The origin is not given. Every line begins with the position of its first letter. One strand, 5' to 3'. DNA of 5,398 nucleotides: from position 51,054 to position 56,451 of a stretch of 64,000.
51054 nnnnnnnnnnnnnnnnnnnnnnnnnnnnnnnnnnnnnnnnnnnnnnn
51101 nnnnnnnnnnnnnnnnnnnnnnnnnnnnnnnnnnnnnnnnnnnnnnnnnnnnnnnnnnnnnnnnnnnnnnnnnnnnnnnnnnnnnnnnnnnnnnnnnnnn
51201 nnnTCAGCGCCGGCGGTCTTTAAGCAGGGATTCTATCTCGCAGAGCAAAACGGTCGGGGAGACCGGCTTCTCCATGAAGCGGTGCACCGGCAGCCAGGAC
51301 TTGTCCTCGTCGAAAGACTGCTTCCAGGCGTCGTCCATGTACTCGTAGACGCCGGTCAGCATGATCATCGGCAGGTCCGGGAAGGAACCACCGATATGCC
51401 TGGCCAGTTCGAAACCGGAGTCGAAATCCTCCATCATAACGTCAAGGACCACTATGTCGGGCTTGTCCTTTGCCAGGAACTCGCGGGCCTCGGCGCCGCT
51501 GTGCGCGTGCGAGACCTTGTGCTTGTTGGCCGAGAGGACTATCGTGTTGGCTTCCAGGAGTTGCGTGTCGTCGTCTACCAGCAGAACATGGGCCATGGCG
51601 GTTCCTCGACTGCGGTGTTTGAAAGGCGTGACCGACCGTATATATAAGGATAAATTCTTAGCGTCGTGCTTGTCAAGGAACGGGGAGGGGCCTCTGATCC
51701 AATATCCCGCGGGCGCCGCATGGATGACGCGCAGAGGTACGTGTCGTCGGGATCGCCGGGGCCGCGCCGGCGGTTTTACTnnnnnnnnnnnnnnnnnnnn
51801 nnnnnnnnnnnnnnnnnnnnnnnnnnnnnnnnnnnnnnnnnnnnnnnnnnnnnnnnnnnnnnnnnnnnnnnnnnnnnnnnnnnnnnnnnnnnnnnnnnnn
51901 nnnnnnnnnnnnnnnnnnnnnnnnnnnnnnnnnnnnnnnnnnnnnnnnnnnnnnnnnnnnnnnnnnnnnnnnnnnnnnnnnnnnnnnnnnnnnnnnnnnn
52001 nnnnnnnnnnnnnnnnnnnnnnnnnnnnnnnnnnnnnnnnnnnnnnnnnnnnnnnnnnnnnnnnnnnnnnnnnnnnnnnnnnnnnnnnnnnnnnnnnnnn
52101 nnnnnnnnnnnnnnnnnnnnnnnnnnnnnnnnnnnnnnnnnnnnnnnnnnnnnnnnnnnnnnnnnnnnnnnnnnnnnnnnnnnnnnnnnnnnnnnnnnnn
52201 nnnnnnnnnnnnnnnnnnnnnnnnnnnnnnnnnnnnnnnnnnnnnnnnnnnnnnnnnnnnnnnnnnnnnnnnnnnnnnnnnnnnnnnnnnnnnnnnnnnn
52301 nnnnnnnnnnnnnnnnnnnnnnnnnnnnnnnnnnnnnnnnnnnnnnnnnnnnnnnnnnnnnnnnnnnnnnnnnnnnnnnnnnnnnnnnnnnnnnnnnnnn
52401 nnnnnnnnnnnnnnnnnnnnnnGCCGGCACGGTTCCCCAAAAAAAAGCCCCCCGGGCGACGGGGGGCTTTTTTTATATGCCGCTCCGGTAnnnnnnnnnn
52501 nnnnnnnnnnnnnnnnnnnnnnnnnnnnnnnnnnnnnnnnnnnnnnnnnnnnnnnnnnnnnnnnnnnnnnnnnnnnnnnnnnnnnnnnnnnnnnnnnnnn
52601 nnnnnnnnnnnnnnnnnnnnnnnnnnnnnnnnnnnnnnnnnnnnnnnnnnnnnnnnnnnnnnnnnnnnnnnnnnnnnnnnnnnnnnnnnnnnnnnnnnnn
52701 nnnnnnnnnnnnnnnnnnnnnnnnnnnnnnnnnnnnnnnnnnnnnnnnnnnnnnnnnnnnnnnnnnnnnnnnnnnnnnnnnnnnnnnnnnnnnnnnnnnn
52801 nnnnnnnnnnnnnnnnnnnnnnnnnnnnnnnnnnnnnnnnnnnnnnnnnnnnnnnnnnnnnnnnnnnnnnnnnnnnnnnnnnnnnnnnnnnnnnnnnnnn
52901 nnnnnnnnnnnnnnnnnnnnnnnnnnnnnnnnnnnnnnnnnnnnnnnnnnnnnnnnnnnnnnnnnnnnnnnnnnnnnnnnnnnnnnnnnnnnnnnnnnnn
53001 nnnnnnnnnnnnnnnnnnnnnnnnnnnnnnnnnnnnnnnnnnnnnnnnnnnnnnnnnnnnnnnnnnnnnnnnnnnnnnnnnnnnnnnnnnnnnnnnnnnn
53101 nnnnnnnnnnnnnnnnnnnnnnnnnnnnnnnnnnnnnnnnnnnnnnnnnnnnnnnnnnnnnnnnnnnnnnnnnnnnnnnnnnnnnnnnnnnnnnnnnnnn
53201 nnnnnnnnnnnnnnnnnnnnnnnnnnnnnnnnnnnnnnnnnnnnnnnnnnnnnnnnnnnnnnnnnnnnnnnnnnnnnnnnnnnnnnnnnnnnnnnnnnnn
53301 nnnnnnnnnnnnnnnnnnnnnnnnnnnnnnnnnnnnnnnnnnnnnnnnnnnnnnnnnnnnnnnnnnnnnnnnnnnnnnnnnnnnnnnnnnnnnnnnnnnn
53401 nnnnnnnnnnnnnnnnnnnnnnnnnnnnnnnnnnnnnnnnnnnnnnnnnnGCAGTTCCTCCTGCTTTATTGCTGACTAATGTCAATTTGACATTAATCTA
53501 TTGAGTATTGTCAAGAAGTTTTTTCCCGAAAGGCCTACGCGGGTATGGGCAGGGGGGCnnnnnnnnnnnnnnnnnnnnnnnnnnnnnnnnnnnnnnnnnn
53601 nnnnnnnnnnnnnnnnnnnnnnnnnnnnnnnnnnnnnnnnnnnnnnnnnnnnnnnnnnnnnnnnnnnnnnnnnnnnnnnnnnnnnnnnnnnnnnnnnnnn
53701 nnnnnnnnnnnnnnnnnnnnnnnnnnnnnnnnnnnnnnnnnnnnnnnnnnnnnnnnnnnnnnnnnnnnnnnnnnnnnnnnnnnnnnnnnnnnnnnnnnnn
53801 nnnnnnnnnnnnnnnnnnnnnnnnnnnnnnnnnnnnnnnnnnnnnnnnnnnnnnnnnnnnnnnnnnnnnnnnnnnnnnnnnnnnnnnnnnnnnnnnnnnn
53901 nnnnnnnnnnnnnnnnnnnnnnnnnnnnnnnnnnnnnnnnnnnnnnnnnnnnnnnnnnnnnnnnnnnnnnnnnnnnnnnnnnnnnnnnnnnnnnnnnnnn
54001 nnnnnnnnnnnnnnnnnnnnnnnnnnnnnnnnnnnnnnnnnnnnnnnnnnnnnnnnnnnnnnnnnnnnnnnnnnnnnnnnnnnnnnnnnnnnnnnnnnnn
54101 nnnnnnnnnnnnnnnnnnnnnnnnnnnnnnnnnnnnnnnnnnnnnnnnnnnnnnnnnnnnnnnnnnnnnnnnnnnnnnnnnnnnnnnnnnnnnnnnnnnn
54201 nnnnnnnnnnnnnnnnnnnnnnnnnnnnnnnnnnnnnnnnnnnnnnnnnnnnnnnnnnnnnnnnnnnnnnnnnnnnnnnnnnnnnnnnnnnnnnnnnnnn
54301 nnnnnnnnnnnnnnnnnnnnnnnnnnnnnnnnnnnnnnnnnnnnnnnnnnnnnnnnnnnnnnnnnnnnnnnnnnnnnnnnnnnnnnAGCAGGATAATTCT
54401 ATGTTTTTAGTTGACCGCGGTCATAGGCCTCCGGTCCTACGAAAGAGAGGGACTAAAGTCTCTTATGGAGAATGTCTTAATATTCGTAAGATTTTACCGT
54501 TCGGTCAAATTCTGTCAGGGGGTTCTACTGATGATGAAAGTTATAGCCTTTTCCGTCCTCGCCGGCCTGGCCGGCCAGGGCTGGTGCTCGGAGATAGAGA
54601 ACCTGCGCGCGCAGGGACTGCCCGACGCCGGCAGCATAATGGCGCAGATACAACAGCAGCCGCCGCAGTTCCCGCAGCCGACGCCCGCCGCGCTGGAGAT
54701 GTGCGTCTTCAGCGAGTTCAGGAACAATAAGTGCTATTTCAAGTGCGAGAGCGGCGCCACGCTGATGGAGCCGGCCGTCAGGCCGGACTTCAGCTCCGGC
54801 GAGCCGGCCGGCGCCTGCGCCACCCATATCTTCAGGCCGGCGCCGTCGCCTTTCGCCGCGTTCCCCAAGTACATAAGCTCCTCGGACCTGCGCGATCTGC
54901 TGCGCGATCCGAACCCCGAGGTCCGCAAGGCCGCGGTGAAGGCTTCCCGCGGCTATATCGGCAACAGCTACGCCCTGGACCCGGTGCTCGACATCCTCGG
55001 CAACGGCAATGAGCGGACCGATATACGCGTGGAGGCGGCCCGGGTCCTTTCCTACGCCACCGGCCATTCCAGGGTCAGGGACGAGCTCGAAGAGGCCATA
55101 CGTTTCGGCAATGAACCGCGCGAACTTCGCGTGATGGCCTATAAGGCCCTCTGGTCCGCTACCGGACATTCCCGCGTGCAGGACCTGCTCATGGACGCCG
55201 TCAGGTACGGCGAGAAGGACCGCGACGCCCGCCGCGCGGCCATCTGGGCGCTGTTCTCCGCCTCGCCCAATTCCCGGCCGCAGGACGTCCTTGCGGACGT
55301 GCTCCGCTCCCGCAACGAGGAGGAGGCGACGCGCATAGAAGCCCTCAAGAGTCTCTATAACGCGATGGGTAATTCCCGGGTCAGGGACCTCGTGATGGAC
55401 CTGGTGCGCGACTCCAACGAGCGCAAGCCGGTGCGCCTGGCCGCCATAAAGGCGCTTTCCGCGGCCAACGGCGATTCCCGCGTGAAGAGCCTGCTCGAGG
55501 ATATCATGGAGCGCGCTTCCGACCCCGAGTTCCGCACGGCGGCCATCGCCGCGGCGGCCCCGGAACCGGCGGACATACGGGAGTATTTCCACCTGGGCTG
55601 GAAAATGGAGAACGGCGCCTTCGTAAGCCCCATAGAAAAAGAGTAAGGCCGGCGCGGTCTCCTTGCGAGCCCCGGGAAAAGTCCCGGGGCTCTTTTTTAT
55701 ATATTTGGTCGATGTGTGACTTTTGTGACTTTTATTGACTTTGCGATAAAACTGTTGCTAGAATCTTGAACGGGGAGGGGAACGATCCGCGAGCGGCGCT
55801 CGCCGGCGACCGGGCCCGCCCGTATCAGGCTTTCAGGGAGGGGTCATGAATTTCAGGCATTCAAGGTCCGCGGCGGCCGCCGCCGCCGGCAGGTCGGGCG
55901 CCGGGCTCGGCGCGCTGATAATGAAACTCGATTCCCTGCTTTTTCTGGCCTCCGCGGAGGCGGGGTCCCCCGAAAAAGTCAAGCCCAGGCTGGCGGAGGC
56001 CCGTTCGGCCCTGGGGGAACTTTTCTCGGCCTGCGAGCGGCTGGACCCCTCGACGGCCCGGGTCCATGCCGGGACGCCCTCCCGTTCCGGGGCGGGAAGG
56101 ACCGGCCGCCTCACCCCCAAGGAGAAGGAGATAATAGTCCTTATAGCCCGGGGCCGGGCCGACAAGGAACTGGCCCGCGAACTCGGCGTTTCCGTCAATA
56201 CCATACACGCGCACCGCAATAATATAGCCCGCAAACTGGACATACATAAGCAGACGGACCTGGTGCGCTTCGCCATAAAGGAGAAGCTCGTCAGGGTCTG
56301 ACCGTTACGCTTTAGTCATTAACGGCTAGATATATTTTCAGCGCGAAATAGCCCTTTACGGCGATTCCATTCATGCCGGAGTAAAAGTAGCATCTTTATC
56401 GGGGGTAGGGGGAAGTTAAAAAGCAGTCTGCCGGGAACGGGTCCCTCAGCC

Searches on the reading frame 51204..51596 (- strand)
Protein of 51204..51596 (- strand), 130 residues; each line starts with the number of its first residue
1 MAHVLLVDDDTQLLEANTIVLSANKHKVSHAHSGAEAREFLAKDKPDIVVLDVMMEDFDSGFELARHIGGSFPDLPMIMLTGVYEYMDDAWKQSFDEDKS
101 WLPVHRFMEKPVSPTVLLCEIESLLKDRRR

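Call 18: search_protein_families(library=pfam, proteins=[window:51204-51596:-], max_evalue=0.01)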
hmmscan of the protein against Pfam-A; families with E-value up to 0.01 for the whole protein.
window:51204-51596:- (130 aa): 1 family
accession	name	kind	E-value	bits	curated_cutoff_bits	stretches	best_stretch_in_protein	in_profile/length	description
PF00072.30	Response_reg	-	2.8e-15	56.9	30.2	1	4-88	1-83/111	Response regulator receiver domain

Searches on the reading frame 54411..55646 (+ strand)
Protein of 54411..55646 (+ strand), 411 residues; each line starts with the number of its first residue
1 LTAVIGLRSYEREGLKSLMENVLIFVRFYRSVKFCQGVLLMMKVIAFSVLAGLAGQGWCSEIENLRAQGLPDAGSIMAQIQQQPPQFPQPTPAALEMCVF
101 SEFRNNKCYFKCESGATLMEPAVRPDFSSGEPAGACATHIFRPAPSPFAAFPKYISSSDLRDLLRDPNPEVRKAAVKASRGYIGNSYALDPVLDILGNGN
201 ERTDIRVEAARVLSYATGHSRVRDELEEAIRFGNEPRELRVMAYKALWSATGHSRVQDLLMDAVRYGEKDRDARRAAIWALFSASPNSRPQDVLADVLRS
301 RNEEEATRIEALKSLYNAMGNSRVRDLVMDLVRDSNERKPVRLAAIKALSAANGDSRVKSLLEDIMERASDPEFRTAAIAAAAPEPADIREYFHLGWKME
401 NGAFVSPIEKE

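Call 3: search_protein_families(library=pfam, proteins=[window:54411-55646:+], max_evalue=0.1)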
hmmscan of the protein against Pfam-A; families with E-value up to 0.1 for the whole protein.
window:54411-55646:+ (411 aa): 6 families
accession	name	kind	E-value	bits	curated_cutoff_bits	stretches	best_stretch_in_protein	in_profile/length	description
PF13646.12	HEAT_2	-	3.7e-24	85.3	27.7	3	293-382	3-87/88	HEAT repeats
PF01347.28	Vitellogenin_N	-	7e-07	28.6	24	1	301-381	473-555/590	Lipoprotein amino terminal region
PF02985.28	HEAT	-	5.7e-05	23.4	23.5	1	161-178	6-23/31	HEAT repeat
PF00514.29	Arm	-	0.0078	16.7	20.6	0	160-177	17-34/41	Armadillo/beta-catenin-like repeat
PF13513.12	HEAT_EZ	-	0.012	16.6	27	0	160-178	33-51/55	HEAT-like repeat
PF21581.3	SCD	-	0.074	13.8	27.5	0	337-368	42-73/75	Stromalin conservative domain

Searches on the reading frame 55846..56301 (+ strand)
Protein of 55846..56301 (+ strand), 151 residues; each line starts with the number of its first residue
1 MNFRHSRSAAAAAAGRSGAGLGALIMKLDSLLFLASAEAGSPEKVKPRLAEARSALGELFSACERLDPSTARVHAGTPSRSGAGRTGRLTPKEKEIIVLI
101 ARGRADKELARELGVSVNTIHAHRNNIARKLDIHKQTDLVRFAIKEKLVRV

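Call 58: search_protein_families(library=pfam, proteins=[window:55846-56301:+], max_evalue=0.001)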
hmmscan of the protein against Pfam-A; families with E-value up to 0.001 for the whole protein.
window:55846-56301:+ (151 aa): 5 families
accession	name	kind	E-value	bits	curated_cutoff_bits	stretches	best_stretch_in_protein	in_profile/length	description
PF00196.25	GerE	-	3.5e-14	52.6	23.5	1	89-143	3-57/57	Bacterial regulatory proteins, luxR family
PF08281.18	Sigma70_r4_2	-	0.00035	20.6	25.7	0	88-124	10-47/54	Sigma-70, region 4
PF13936.12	HTH_38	-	0.00058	20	27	0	88-121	4-38/44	Helix-turn-helix domain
PF04218.19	CENP-B_N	-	0.00063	19.8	21.2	0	89-120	7-39/53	CENP-B N-terminal DNA-binding domain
PF13384.12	HTH_23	-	0.00065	19.9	24.6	0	95-122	9-36/50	Homeodomain-like domain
